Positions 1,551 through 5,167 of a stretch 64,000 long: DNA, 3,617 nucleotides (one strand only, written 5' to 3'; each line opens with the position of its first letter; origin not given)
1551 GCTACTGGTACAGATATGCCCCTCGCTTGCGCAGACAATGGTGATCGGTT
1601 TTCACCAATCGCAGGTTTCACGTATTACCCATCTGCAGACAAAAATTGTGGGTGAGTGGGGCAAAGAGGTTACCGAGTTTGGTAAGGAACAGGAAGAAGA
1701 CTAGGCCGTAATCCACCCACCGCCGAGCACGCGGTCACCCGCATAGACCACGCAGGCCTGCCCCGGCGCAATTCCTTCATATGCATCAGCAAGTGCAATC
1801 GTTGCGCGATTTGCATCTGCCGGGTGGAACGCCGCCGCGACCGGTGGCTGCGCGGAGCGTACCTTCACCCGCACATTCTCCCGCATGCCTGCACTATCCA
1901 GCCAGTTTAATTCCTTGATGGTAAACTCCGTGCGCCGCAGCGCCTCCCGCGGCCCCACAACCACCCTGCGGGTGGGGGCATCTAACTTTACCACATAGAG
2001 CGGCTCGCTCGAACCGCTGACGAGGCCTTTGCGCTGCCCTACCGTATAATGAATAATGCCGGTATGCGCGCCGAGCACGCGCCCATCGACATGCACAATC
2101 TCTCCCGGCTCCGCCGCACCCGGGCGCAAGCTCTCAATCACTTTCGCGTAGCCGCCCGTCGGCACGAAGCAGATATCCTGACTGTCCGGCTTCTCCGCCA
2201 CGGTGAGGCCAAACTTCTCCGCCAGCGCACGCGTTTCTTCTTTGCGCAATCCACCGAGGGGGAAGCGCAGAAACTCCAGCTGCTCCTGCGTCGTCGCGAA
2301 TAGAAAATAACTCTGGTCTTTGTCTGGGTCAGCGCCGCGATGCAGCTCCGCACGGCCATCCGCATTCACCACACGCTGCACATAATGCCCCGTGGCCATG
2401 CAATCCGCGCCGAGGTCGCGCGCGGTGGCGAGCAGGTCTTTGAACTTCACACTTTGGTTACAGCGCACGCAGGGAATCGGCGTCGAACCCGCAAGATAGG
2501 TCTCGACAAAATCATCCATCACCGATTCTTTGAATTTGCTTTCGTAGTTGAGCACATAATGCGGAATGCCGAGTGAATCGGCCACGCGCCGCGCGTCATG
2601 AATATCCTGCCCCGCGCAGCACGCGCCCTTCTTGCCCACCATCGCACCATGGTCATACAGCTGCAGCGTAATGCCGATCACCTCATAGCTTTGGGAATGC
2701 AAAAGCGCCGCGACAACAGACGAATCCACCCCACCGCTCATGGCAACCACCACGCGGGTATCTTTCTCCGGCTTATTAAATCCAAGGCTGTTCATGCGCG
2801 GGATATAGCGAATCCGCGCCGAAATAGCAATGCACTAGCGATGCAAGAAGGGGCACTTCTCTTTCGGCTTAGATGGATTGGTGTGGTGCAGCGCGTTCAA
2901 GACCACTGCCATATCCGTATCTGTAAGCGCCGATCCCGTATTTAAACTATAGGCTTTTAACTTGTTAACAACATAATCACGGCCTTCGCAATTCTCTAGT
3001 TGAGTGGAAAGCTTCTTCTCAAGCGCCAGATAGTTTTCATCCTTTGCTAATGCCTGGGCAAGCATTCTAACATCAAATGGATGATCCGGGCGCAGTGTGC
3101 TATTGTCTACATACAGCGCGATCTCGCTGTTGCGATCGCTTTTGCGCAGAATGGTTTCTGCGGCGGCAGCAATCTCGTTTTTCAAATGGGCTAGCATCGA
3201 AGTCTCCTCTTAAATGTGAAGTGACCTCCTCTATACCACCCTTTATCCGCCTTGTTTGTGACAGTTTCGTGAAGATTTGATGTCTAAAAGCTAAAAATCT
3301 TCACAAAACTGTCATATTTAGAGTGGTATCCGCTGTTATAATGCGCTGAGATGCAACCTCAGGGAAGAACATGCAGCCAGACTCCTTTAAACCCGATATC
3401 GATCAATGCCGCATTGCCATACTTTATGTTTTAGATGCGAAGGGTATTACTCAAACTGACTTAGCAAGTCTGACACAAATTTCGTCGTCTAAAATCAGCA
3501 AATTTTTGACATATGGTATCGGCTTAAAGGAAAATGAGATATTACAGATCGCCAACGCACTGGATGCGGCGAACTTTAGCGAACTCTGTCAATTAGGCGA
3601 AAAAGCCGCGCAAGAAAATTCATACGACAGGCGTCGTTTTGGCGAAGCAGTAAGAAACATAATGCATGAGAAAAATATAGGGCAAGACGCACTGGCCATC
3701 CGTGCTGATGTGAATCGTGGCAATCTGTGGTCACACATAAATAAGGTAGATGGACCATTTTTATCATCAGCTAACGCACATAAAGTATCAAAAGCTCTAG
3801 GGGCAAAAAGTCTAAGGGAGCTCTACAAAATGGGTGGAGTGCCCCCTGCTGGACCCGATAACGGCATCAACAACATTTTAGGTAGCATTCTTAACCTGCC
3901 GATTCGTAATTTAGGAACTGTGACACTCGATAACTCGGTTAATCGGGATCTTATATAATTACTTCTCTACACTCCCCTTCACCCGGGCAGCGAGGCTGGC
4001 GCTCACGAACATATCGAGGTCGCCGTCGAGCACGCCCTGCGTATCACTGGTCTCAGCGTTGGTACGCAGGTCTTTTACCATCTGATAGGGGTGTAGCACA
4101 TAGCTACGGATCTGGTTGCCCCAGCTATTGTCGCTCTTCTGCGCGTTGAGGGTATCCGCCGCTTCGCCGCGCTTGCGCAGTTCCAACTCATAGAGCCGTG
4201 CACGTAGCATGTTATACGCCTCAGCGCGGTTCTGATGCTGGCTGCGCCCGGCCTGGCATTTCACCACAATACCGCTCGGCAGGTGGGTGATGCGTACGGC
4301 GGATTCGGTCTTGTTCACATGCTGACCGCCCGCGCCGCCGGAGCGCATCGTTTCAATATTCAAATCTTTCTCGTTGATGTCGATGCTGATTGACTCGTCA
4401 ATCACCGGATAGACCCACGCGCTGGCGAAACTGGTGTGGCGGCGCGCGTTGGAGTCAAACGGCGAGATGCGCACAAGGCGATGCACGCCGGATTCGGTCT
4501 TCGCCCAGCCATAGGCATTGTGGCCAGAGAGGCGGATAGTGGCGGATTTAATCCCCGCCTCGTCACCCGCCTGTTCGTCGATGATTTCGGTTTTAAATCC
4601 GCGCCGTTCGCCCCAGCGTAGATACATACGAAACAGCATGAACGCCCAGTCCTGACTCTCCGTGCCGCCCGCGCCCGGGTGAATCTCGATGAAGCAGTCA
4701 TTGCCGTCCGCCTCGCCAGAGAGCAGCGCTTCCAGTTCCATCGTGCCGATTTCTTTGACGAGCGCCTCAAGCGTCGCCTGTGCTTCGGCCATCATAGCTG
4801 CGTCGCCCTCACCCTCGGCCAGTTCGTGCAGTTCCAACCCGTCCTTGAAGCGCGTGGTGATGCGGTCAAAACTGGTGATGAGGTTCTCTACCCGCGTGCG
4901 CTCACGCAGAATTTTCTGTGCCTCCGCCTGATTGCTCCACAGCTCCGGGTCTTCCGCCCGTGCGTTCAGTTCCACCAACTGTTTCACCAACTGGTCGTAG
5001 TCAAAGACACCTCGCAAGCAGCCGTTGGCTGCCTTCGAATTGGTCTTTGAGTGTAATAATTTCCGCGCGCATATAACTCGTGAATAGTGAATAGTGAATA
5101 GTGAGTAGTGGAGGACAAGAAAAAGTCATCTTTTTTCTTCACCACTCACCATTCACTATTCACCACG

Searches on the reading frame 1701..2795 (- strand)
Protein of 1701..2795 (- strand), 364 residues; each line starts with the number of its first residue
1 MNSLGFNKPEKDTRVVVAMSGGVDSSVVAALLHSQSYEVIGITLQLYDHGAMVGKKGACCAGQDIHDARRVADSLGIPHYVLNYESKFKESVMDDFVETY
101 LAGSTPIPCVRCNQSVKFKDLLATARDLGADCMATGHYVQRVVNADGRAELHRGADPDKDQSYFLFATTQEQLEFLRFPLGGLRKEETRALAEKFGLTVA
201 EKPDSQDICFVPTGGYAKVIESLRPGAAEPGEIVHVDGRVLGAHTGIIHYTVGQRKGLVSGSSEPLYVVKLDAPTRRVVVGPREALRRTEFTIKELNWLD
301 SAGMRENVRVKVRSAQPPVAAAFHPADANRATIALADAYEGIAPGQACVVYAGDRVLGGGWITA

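Call 6: search_protein_families(library=ncbifam, proteins=[window:1701-2795:-], max_evalue=0.001)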
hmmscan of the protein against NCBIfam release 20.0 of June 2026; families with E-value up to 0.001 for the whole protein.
window:1701-2795:- (364 aa): 14 families
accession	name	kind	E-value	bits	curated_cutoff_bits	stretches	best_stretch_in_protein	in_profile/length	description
NF001138.1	PRK00143.1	equivalog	2.1e-132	441.2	284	1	14-362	1-345/345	tRNA 2-thiouridine(34) synthase MnmA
TIGR00420.1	trmU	equivalog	3.1e-102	342.1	236.95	1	14-362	2-351/351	tRNA 2-thiouridine(34) synthase MnmA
NF011258.0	PRK14664.1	equivalog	1.3e-63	215.3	680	1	10-363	3-346/362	tRNA 2-thiouridine(34) synthase MnmA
NF011259.0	PRK14665.1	equivalog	3.2e-59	200.7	364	1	10-363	3-359/360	tRNA 2-thiouridine(34) synthase MnmA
NF047749.1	tRNAThiolNcsA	equivalog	9.4e-08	31.5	500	1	8-139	49-172/322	tRNA 2-thiolation protein NcsA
TIGR00268.2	TIGR00268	equivalog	2.3e-07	30.4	150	1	13-86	14-78/259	ATP-dependent sacrificial sulfur transferase LarE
TIGR00364.1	TIGR00364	equivalog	5.4e-06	26.1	150.3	1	16-84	2-59/201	7-cyano-7-deazaguanine synthase QueC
NF010587.0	PRK13980.1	equivalog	2.5e-05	23.6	255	1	12-85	31-95/267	NAD+ synthase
TIGR00884.1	guaA_Cterm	equivalog_domain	0.0001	21.7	338.75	1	11-35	15-39/310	glutamine-hydrolyzing GMP synthase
NF000848.1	PRK00074.1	equivalog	0.00011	21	400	1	11-35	212-236/512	glutamine-hydrolyzing GMP synthase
TIGR01536.1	asn_synth_AEB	equivalog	0.00012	21.2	267.1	1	12-84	252-315/517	asparagine synthase (glutamine-hydrolyzing)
TIGR02432.1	lysidine_TilS_N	equivalog_domain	0.00023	21.2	93.6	0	14-84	1-66/189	tRNA lysidine(34) synthetase TilS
TIGR00552.1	nadE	equivalog_domain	0.00024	20.4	63.65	0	12-82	22-84/251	NAD(+) synthase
NF010392.0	PRK13820.1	equivalog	0.0004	19.5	512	1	13-94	3-74/395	argininosuccinate synthase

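Call 8: find_encoding_contigs(protein=window:1701-2795:-, flank=2000, max_places=4)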
Protein window:1701-2795:- (364 aa): 2 contigs read that carry it; 2 places shown.
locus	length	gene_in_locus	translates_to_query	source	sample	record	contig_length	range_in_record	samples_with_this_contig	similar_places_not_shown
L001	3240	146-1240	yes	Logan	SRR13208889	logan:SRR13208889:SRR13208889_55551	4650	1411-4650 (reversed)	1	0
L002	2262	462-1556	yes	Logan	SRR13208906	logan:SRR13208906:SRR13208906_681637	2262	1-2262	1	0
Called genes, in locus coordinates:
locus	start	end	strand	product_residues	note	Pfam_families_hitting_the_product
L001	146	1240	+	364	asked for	PF00733:Asn_synthase, PF03054:tRNA_Me_trans, PF20259:tRNA_Me_trans_M, PF20258:tRNA_Me_trans_C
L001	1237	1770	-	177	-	-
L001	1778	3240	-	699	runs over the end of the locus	-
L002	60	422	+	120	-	-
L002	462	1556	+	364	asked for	PF00733:Asn_synthase, PF03054:tRNA_Me_trans, PF20259:tRNA_Me_trans_M, PF20258:tRNA_Me_trans_C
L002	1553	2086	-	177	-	-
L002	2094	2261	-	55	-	?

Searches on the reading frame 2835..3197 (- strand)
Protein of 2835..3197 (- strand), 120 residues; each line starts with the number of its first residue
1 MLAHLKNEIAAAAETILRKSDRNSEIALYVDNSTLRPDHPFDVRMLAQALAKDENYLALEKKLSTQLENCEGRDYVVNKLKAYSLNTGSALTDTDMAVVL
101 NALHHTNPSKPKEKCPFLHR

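Call 5: search_protein_families(library=ncbifam, proteins=[window:2835-3197:-], max_evalue=0.01)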
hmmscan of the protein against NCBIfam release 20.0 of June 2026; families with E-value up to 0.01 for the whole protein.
window:2835-3197:- (120 aa): 1 family
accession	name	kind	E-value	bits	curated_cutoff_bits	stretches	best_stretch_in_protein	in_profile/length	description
TIGR01713.1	typeII_sec_gspC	equivalog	0.0003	20.4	101.6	1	15-109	131-227/259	type II secretion system protein GspC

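Call 10: search_protein_families(library=pfam, proteins=[window:2835-3197:-], max_evalue=0.01)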
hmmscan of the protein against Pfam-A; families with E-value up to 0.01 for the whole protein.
window:2835-3197:- (120 aa): 0 families

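Call 81: search_protein_families(library=phrogs, proteins=[window:2835-3197:-], max_evalue=0.001)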
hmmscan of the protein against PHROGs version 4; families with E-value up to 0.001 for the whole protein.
window:2835-3197:- (120 aa): 0 families

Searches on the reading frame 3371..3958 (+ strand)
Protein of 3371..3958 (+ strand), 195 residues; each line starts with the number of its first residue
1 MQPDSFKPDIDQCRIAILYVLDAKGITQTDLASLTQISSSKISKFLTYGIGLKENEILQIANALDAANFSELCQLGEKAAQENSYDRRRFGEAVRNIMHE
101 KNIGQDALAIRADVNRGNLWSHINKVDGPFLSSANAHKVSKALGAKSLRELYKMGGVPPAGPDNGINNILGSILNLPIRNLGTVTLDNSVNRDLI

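Call 5: search_protein_families(library=ncbifam, proteins=[window:3371-3958:+], max_evalue=0.01)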
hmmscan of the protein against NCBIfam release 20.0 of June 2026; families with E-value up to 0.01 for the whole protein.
window:3371-3958:+ (195 aa): 3 families
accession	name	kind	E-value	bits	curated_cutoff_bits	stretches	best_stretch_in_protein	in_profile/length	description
NF038310.1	lysogeny_AimR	equivalog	0.0034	16.5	70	0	21-65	5-49/365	AimR family lysis-lysogeny pheromone receptor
NF010465.0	PRK13890.1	equivalog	0.0054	16.8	96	0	16-66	9-59/121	conjugal transfer protein TrbA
TIGR03070.1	couple_hipB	subfamily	0.0069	16.3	71.65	0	23-44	13-34/58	type II toxin-antitoxin system Y4mF family antitoxin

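Call 10: search_protein_families(library=pfam, proteins=[window:3371-3958:+], max_evalue=0.01)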
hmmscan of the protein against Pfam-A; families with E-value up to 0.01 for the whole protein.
window:3371-3958:+ (195 aa): 6 families
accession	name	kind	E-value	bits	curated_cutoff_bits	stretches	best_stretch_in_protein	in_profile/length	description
PF13443.12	HTH_26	-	1.3e-07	32.2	22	1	19-66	4-52/63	Cro/C1-type HTH DNA-binding domain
PF13560.12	HTH_31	-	3.3e-05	24.5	27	1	23-66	12-56/64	Helix-turn-helix domain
PF12844.13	HTH_19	-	7.3e-05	23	30.2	0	22-64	9-51/64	Helix-turn-helix domain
PF01381.28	HTH_3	-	0.0018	18.7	23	0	21-65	5-49/55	Helix-turn-helix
PF04814.19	HNF-1_N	-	0.0051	17.7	29.7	0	21-55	130-164/175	Hepatocyte nuclear factor 1 (HNF-1), N terminus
PF13412.12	HTH_24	-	0.0097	15.9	21.9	0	18-44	9-36/48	Winged helix-turn-helix DNA-binding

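Call 56: find_homologous_proteins(query=window:3371-3958:+, max_evalue=0.001)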
Query window:3371-3958:+ (195 aa): 1 proteins with E <= 0.001 among 215 candidates.
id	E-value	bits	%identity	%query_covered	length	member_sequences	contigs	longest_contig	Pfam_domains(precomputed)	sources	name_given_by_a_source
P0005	2.4e-122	424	100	100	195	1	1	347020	PF13443.13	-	-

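Call 81: search_protein_families(library=phrogs, proteins=[window:3371-3958:+], max_evalue=0.001)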
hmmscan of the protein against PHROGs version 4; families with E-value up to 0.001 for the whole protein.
window:3371-3958:+ (195 aa): 9 families
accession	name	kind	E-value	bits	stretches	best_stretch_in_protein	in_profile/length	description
phrog_3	-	transcription regulation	3.1e-08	34.8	1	20-74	98-147/430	transcriptional repressor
phrog_1468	-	transcription regulation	3.9e-06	27.4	0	21-49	16-44/67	transcriptional repressor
phrog_4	-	transcription regulation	1.6e-05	25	0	87-146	130-187/400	transcriptional repressor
phrog_1373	-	transcription regulation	2.2e-05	25.5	0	16-47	67-98/166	transcriptional regulator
phrog_8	-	transcription regulation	2.5e-05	24.9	0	21-64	166-208/346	transcriptional regulator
phrog_4779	-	transcription regulation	7.3e-05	24.2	0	17-56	7-47/98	transcriptional regulator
phrog_2439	-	transcription regulation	7.7e-05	22.7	0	21-65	16-60/367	transcriptional regulator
phrog_2967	-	transcription regulation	0.00015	22.4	0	19-66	17-64/225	transcriptional regulator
phrog_4583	-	transcription regulation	0.00018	22.5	0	19-65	17-63/81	transcriptional repressor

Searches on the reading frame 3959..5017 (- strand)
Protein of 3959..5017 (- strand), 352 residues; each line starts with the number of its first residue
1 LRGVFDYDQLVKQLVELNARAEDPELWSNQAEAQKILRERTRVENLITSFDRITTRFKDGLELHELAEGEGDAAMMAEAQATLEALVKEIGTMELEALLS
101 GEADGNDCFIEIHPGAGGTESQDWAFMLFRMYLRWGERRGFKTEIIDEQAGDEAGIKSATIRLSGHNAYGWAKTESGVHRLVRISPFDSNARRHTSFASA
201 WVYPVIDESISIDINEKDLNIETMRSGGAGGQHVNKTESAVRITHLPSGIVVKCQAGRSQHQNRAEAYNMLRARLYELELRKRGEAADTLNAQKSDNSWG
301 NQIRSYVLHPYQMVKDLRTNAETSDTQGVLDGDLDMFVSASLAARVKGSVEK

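Call 6: search_protein_families(library=ncbifam, proteins=[window:3959-5017:-], max_evalue=0.001)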
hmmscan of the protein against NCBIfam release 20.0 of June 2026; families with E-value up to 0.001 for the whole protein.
window:3959-5017:- (352 aa): 5 families
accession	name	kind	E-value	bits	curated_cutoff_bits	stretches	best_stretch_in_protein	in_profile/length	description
TIGR00020.2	prfB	exception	3.8e-151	503.1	370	1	2-342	12-352/353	peptide chain release factor 2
NF001859.2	PRK00591.1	equivalog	2.9e-78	263.4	400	1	9-344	3-341/347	peptide chain release factor 1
TIGR00019.1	prfA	equivalog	1.7e-77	260.8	423.25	1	8-345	11-350/361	peptide chain release factor 1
TIGR03072.1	release_prfH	equivalog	1.2e-35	122.9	166.65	1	110-303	3-192/200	peptide chain release factor H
NF006718.0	PRK09256.1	equivalog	2.5e-12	46.7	100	1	211-244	9-42/140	alternative ribosome rescue aminoacyl-tRNA hydrolase ArfB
